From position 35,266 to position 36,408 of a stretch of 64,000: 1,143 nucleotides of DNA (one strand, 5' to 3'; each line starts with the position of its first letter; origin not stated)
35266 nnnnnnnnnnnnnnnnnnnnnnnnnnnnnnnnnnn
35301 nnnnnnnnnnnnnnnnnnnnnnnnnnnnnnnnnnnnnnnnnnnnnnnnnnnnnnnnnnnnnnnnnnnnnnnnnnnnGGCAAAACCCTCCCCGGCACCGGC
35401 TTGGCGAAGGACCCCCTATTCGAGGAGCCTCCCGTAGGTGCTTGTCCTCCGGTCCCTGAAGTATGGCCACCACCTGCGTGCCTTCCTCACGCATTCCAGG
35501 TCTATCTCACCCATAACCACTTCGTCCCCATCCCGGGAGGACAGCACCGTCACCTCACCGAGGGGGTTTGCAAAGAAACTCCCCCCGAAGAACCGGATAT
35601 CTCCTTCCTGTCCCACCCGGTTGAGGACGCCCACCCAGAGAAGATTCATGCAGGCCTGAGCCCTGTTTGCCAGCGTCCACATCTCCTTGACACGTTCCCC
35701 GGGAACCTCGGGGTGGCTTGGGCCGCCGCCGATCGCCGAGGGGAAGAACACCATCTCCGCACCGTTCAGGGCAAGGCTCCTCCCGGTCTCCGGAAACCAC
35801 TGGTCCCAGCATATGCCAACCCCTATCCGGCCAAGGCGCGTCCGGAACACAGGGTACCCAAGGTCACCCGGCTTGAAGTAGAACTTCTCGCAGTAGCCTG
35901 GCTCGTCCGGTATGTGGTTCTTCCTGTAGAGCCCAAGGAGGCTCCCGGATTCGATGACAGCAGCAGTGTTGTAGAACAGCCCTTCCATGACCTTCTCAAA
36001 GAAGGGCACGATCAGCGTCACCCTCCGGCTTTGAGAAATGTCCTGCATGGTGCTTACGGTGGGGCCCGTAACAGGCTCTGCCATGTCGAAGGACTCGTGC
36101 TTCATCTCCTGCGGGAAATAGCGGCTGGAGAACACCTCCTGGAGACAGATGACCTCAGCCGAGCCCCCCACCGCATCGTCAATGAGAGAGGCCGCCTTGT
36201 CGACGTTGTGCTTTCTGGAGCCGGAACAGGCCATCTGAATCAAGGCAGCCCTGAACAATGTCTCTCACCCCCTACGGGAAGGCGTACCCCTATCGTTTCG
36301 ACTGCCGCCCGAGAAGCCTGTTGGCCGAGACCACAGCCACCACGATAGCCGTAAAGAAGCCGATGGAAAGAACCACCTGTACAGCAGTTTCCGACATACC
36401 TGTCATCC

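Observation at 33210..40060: Seven-gene amide/ureido-amine catabolic operon with two CN-hydrolases and a hidden micro-ORF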

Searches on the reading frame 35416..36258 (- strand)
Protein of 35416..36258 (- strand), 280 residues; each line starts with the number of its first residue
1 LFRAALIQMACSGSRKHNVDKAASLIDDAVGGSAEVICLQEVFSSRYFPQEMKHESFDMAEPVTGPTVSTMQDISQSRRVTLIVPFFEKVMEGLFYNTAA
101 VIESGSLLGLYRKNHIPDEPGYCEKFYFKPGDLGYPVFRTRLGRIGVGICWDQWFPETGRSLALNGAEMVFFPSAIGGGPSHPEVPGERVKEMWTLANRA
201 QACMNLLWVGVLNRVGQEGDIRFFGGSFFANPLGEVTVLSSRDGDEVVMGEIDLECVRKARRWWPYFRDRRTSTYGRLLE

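Call 5: search_protein_families(library=pfam, proteins=[window:35416-36258:-], max_evalue=0.01)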
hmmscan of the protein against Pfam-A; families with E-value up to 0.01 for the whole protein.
window:35416-36258:- (280 aa): 1 family
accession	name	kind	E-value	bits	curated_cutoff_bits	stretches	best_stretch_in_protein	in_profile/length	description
PF00795.27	CN_hydrolase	-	3e-52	177.9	23.2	1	3-262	1-256/256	Carbon-nitrogen hydrolase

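Call 6: search_protein_families(library=ncbifam, proteins=[window:35416-36258:-], max_evalue=0.01)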
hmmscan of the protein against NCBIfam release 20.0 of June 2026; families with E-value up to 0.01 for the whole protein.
window:35416-36258:- (280 aa): 11 families
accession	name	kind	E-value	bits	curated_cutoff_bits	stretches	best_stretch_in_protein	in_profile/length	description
TIGR03381.1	agmatine_aguB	equivalog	8.6e-83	277.9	410.25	1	4-277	3-278/279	N-carbamoylputrescine amidase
NF040852.1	nitrile_Arch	equivalog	6.3e-38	130.4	500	1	14-275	14-260/262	nitrilase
NF033621.1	de_GSH_amidase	exception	1.6e-24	86.6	355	1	4-272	2-255/260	deaminated glutathione amidase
NF009803.0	PRK13287.1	equivalog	1.6e-20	73.2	406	1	54-264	71-269/333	formamidase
NF010588.0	PRK13981.1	equivalog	5.6e-20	71.2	479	1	3-241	6-233/546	NAD+ synthase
TIGR04048.1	nitrile_sll0784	equivalog_domain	7.5e-07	28.4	502.6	1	3-166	4-175/301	Nit6803 family nitrilase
NF043013.1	DeGluthAmidYersProt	equivalog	1.4e-06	27.7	500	1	118-262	125-260/278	deaminated glutathione amidase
NF002730.0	PRK02628.1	equivalog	1.4e-06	26.8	473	1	13-132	25-141/677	NAD(+) synthase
TIGR00546.1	lnt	equivalog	4e-06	26.3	132.9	0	134-170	307-344/395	apolipoprotein N-acyltransferase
NF009802.0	PRK13286.1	equivalog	1.1e-05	24.6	427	1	92-263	112-269/345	aliphatic amidase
NF007757.0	PRK10438.1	equivalog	0.00013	21.4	249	1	137-270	128-250/256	amidohydrolase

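Call 7: search_solved_structures(query=window:35416-36258:-, max_evalue=1e-10)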
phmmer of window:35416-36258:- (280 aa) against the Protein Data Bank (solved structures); distinct sequences matched with E-value up to 1e-10: 29.
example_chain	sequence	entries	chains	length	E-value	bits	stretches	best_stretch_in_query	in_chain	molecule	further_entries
5h8i_A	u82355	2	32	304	5.3e-61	209.8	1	6-279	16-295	N-carbamoylputrescine amidohydrolase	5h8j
6mg6_A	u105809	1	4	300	5.3e-60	206.5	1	2-279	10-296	Carbon-nitrogen hydrolase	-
5h8k_A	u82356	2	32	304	1.3e-59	205.2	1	6-279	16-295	N-carbamoylputrescine amidohydrolase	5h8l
3ivz_A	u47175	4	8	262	2.7e-34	122.1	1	16-275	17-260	Nitrilase | Beta ureidopropionase (Beta-alanine synthase)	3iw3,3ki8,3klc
1j31_A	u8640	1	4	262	3.3e-32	115.3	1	17-275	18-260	Hypothetical protein PH0642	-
7ovg_A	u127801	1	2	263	6e-31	111.2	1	17-275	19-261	CN hydrolase domain-containing protein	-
6ypa_A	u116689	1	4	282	8e-31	110.8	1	17-275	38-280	CN hydrolase domain-containing protein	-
2vhh_A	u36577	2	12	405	3.4e-30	108.7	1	20-276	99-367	CG3027-PA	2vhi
8pt4_A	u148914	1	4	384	1.3e-26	97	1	25-278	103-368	Beta-ureidopropionase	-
6ftq_A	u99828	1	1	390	1.4e-26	96.8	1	25-278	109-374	Beta-ureidopropionase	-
1fo6_A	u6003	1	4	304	6.7e-25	91.3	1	38-278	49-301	N-CARBAMoYL-D-AMINO-ACID AMIDOHYDROLASE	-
2ggk_A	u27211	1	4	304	6.8e-25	91.3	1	38-278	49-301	N-carbamoyl-D-amino acid amidohydrolase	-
1erz_A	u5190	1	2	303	1.4e-24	90.3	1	38-278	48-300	N-CARBAMYL-D-AMINO ACID AMIDOHYDROLASE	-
2ggl_A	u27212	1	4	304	2.2e-24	89.7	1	38-278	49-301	N-carbamoyl-D-amino acid amidohydrolase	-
8hpc_A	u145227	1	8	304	2.5e-23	86.2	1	38-278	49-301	N-carbamoyl-D-amino acid hydrolase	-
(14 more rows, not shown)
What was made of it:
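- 35416..36258 (-): CN1: AguB-like carbon-nitrogen hydrolase (a putative N-carbamoyl-amine amidase), 280 aa, TTG start. PDB 5h8i at 210 bits (calls 6, 7).
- CN1 also matches beta-ureidopropionases and D-carbamoylases, at 81-109 bits (call 7). CN1 is much closer to N-carbamoylputrescine amidohydrolase (210 bits) than to beta-ureidopropionase (call 7).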

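Call 11: find_encoding_contigs(protein=window:35416-36258:-, flank=10000, max_places=6)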
Protein window:35416-36258:- (280 aa): no gene with exactly this product is on record in the collection.
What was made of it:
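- Tried and rejected: Exact look-up of CN1 found nothing (call 11).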

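Call 24: find_homologous_proteins(query=window:35416-36258:-, max_evalue=1e-20)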
Query window:35416-36258:- (280 aa): 4398 proteins with E <= 1e-20 among 5321 candidates; the best 120 are listed.
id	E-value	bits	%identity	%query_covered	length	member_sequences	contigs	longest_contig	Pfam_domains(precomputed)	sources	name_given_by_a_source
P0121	2.9e-191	652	100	100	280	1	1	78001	PF00795.28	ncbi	ncbi:MAG: nitrilase-related carbon-nitrogen hydrolase [Bacillota bacterium]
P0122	1.3e-96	341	55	99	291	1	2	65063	PF00795.28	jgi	jgi:N-carbamoylputrescine amidase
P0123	1.3e-91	325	51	100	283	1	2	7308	PF00795.28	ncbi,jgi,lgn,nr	ncbi:MAG TPA: acyltransferase [Thermoplasmatales archaeon]|nr:acyltransferase [Thermoplasmatales arc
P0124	3.9e-90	320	51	99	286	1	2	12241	PF00795.28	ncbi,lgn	-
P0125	1.0e-87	312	49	99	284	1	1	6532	PF00795.28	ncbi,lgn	-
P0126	6.6e-86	306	48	99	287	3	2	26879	PF00795.28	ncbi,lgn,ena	-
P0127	1.1e-85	306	47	99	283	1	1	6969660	PF00795.28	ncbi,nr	ncbi:MAG: carbon-nitrogen hydrolase [Desulfobacterales bacterium]|nr:MAG: carbon-nitrogen hydrolase 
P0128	3.9e-84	301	46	100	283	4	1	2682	PF00795.28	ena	-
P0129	1.1e-83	299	47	99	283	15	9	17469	PF00795.28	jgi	jgi:N-carbamoylputrescine amidase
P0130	1.4e-83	299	46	100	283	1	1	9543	PF00795.28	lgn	-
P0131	2.2e-83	298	48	100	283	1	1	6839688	PF00795.28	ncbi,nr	ncbi:MAG: carbon-nitrogen hydrolase [Desulfobacterales bacterium]|nr:MAG: carbon-nitrogen hydrolase 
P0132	3.1e-83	298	46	100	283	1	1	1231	PF00795.28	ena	-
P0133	4.1e-83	297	46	99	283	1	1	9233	PF00795.28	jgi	jgi:N-carbamoylputrescine amidase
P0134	1.5e-82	295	46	99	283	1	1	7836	PF00795.28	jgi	jgi:N-carbamoylputrescine amidase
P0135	2.0e-82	295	46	99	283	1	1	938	PF00795.28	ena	-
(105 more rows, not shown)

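Call 25: find_encoding_contigs(protein=P0122, flank=10000, max_places=2)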
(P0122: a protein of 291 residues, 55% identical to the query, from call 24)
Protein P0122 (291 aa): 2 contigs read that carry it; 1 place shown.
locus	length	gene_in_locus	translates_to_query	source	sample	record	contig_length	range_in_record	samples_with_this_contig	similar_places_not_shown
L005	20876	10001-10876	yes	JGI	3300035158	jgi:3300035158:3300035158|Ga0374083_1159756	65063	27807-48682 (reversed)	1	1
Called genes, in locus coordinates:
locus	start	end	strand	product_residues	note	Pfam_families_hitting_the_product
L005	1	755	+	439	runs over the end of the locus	PF00515:TPR_1 (faint), PF07719:TPR_2 (faint), PF13414:TPR_11 (faint), PF13424:TPR_12 (faint), PF13181:TPR_8 (faint)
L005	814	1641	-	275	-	PF00582:Usp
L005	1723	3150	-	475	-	PF00939:Na_sulph_symp, PF03600:CitMHS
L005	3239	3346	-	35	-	-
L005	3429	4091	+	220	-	PF00583:Acetyltransf_1 (faint)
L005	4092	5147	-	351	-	PF27313:AF_0136_C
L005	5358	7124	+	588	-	PF02730:AFOR_N, PF01314:AFOR_C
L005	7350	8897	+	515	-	PF07969:Amidohydro_3, PF01979:Amidohydro_1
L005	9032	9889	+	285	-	PF00795:CN_hydrolase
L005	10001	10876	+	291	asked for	PF00795:CN_hydrolase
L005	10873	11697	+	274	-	PF00795:CN_hydrolase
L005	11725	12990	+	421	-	PF00202:Aminotran_3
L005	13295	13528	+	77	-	-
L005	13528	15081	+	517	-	PF00474:SSF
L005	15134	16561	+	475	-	PF13660:DUF4147, PF05161:MOFRL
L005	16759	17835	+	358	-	PF03952:Enolase_N, PF00113:Enolase_C, PF13378:MR_MLE_C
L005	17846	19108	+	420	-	PF09861:Lar_N, PF21113:LarA_C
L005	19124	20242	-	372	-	PF00465:Fe-ADH, PF13685:Fe-ADH_2, PF01761:DHQ_synthase (faint)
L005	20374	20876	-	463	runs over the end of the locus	PF01943:Polysacc_synt, PF13440:Polysacc_synt_3, PF03023:MurJ, PF01554:MatE (weak)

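Call 26: find_encoding_contigs(protein=P0124, flank=10000, max_places=2)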
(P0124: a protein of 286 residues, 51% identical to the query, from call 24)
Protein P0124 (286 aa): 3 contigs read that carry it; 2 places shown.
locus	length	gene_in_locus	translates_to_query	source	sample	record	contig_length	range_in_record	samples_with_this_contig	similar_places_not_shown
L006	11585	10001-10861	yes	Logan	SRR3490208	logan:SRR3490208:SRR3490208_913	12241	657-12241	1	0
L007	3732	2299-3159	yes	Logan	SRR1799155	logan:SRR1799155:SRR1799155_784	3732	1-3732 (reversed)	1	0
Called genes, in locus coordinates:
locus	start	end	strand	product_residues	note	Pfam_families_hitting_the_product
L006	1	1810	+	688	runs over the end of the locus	PF05378:Hydant_A_N, PF01968:Hydantoinase_A, PF19278:Hydant_A_C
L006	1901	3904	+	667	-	PF04389:Peptidase_M28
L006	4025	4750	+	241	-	PF00005:ABC_tran, PF13304:AAA_21 (faint)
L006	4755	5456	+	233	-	PF00005:ABC_tran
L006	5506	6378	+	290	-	PF02653:BPD_transp_2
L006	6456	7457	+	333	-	PF02653:BPD_transp_2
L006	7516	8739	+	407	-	PF13433:Peripla_BP_5 (weak), PF13458:Peripla_BP_6, PF13433:Peripla_BP_5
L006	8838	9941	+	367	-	PF00850:Hist_deacetyl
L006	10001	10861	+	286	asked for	PF00795:CN_hydrolase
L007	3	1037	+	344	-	?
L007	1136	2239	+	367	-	PF00850:Hist_deacetyl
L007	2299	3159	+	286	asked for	PF00795:CN_hydrolase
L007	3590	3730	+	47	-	?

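Call 27: find_encoding_contigs(protein=P0126, flank=10000, max_places=2)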
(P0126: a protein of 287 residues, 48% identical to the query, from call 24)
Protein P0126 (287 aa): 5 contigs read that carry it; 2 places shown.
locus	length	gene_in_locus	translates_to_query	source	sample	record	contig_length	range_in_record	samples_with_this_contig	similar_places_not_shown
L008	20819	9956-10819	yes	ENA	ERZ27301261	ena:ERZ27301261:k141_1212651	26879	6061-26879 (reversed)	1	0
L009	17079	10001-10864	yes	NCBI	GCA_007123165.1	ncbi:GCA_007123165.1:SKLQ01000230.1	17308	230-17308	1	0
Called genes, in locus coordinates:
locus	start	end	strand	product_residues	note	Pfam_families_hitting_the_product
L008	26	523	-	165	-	PF00258:Flavodoxin_1, PF12641:Flavodoxin_3 (weak), PF12724:Flavodoxin_5, PF03358:FMN_red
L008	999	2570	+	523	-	PF00474:SSF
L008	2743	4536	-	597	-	PF13185:GAF_2 (weak), PF00989:PAS, PF08448:PAS_4, PF13426:PAS_9, PF00158:Sigma54_activat, PF14532:Sigma54_activ_2, PF07728:AAA_5 (weak), PF25601:AAA_lid_14, +1 more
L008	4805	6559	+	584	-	PF00202:Aminotran_3, PF12837:Fer4_6 (faint), PF13484:Fer4_16 (faint), PF12838:Fer4_7 (weak), PF12838:Fer4_7 (weak), PF13187:Fer4_9, PF13237:Fer4_10, PF00037:Fer4 (weak), +4 more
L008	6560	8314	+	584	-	PF02730:AFOR_N, PF01314:AFOR_C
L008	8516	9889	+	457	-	PF03553:Na_H_antiporter, PF03606:DcuC (weak)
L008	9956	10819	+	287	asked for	PF00795:CN_hydrolase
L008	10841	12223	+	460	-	PF07969:Amidohydro_3 (weak), PF01979:Amidohydro_1, PF07969:Amidohydro_3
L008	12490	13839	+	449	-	PF00202:Aminotran_3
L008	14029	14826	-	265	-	PF01177:Asp_Glu_race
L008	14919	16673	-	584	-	PF02730:AFOR_N, PF01314:AFOR_C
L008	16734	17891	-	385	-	PF00155:Aminotran_1_2, PF00266:Aminotran_5 (weak), PF01041:DegT_DnrJ_EryC1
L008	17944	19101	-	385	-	PF00890:FAD_binding_2, PF01266:DAO, PF07992:Pyr_redox_2 (faint), PF13738:Pyr_redox_3 (faint)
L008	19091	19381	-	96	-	PF17806:SO_alpha_A3, PF04324:Fer2_BFD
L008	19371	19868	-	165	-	PF00037:Fer4 (weak)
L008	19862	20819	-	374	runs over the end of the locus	PF01262:AlaDh_PNT_C (faint), PF13738:Pyr_redox_3 (faint), PF00070:Pyr_redox (faint), PF00890:FAD_binding_2 (weak), PF01266:DAO, PF07992:Pyr_redox_2, PF12831:FAD_oxidored, PF13450:NAD_binding_8 (weak), +3 more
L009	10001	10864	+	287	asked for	PF00795:CN_hydrolase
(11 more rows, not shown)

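Call 50: find_related_loci(query=A1, collection=genome_contigs, flank=10000)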
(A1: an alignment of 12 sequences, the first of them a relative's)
Query A1 (280 aa) in genome_contigs; peptide patterns used: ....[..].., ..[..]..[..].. (x = any residue, [..] = any of these).
600 stretches matched a pattern (row limit reached: there are more); 600 encode a relative of the query (tblastn E <= 1e-3); the best 80 are kept; 80 distinct loci.
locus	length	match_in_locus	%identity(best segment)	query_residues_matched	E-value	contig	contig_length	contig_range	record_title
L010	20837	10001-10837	46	1-278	4e-84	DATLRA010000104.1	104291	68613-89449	MAG TPA_asm: Candidatus Binataceae bacterium isolate SMAG_U13892 k141_600057, whole genome shotgun sequence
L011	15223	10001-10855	44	5-275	4e-83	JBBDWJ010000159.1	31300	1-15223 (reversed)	MAG: Bryobacterales bacterium isolate LejiaD_62_10 Lejia_D_2359_length_31300_cov_6, whole genome shotgun sequence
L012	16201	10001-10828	44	3-275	2e-82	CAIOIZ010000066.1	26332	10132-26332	MAG: uncultured Bacteroidetes bacterium isolate Ja2_bin-0877 genome assembly, contig: bin-0877:066/165, whole genome sho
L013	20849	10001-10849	42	3-280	8e-82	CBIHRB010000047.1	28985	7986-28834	MAG TPA_asm: uncultured Mucilaginibacter sp. isolate SRR18156193_binner123_Refined_6 genome assembly, contig: ERZ2733685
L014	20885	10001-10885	45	2-280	3e-81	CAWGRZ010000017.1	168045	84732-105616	MAG: uncultured Acidobacteriaceae bacterium isolate MFD06435.bin.1.130 genome assembly, contig: contig_99154, whole geno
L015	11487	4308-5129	44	3-275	2e-81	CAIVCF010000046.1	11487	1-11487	MAG: uncultured Chitinophagaceae bacterium isolate AM-lipid-02-D4_bin-0365 genome assembly, contig: bin-0365:046/261, wh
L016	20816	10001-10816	47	6-275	3e-81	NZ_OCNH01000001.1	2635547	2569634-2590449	Spirosoma fluviale strain DSM 29961, whole genome shotgun sequence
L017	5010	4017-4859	42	1-280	1e-80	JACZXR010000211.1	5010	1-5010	MAG: Deltaproteobacteria bacterium isolate B24D1T2 B24D1T2_NODE6405, whole genome shotgun sequence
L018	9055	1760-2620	46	2-276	9e-81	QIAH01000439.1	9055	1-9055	MAG: Acidobacteria bacterium isolate gp1 AA134 14_0903_12_20cm_scaffold_12448_e_738_curated, whole genome shotgun sequen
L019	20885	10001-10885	46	2-280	9e-81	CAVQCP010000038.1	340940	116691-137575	MAG: uncultured Acidobacteriaceae bacterium isolate MFD02138.bin.2.76 genome assembly, contig: contig_14702, whole genom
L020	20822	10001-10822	44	6-278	5e-80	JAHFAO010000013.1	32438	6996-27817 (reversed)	MAG: Deltaproteobacteria bacterium isolate nzgw177 NODE_412_length_32439_cov_6.100904, whole genome shotgun sequence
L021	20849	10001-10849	42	3-280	6e-80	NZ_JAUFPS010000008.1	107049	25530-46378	Mucilaginibacter flavus strain CECT 7857 soapdenovo_K_83_8, whole genome shotgun sequence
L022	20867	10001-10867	43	2-278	5e-80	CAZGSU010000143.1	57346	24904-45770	MAG TPA_asm: uncultured Acidobacteriaceae bacterium isolate binchicken_co279_156 genome assembly, contig: k141_788960, w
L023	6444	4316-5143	43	3-275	4e-80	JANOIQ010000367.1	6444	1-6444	MAG: Chitinophagaceae bacterium isolate SOY_63_metabat_175 SOY_63_k141_3730430, whole genome shotgun sequence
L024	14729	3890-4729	45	5-278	9e-80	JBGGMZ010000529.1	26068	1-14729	MAG: Chthoniobacter sp. isolate bin.029 k141_844285, whole genome shotgun sequence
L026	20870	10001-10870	45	3-275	9e-80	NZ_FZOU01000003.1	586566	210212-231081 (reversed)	Granulicella rosea strain DSM 18704, whole genome shotgun sequence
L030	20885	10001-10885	44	2-280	3e-79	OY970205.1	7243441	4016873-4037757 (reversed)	MAG: uncultured Acidobacteriaceae bacterium isolate MFD02248.bin.1.24 genome assembly, chromosome: 1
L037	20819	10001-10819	44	6-275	1e-78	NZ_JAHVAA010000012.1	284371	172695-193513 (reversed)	MAG: Sediminibacterium sp. isolate Con.Enr.2020-3 k141_5111, whole genome shotgun sequence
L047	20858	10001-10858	47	2-280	2e-77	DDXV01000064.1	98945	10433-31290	MAG TPA_asm: Syntrophaceae bacterium UBA2251 UBA2251_contig_5595, whole genome shotgun sequence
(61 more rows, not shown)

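Call 53: search_protein_families(library=pfam, proteins=[L037:11342-12442:+, L030:7576-8715:-, L022:8008-8595:+, L005:10873-11697:+, L005:13295-13528:+, L005:5358-7124:+, L008:10841-12223:+, L008:14029-14826:-], max_evalue=0.001)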
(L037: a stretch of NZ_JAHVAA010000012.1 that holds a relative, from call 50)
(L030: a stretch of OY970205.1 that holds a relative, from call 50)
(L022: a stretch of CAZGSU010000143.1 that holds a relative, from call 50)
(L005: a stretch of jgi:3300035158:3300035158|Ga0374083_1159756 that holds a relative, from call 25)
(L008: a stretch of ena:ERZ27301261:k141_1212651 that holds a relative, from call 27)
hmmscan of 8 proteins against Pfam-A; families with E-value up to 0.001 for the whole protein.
L037:11342-12442:+ (366 aa): 1 family
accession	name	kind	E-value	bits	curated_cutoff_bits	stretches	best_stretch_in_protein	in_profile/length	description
PF04371.20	PAD_porph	-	6.4e-117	390.8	25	1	32-365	2-321/321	Porphyromonas-type peptidyl-arginine deiminase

L030:7576-8715:- (379 aa): 1 family
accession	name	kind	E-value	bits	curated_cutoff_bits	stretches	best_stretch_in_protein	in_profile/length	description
PF01916.23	DS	-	3.5e-77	260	27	1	48-356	1-287/288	Deoxyhypusine synthase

L022:8008-8595:+ (195 aa): 1 family
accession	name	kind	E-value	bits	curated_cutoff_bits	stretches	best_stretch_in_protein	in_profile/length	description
PF01862.21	PvlArgDC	-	1.3e-60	204.4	22.7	1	16-193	1-161/161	Pyruvoyl-dependent arginine decarboxylase (PvlArgDC)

L005:10873-11697:+ (274 aa): 1 family
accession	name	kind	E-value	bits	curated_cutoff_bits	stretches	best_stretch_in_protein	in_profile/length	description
PF00795.27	CN_hydrolase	-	2.5e-35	122.5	23.2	1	5-253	2-249/256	Carbon-nitrogen hydrolase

L005:13295-13528:+ (77 aa): 0 families

L005:5358-7124:+ (588 aa): 2 families
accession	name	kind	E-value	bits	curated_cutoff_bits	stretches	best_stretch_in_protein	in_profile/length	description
PF01314.23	AFOR_C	-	1.4e-116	390.2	27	1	216-587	3-385/385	Aldehyde ferredoxin oxidoreductase, domains 2 & 3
PF02730.20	AFOR_N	-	2.8e-70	236.6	29.8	1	6-202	3-198/199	Aldehyde ferredoxin oxidoreductase, N-terminal domain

L008:10841-12223:+ (460 aa): 2 families
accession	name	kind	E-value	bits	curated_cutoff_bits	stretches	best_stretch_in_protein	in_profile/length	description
PF01979.26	Amidohydro_1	-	2.3e-22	80.2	25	1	52-432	1-342/345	Amidohydrolase family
PF07969.17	Amidohydro_3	-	1.4e-20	74.7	29.7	2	361-436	403-472/472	Amidohydrolase family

L008:14029-14826:- (265 aa): 1 family
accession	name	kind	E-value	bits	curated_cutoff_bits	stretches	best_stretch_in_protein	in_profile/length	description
PF01177.27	Asp_Glu_race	-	6.1e-08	33.2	31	1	86-247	53-205/211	Asp/Glu/Hydantoin racemase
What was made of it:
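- The CN1-clade member in L008 lies beside a 460-aa amidohydrolase and an Asp/Glu/hydantoin racemase-family gene (calls 27, 53).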
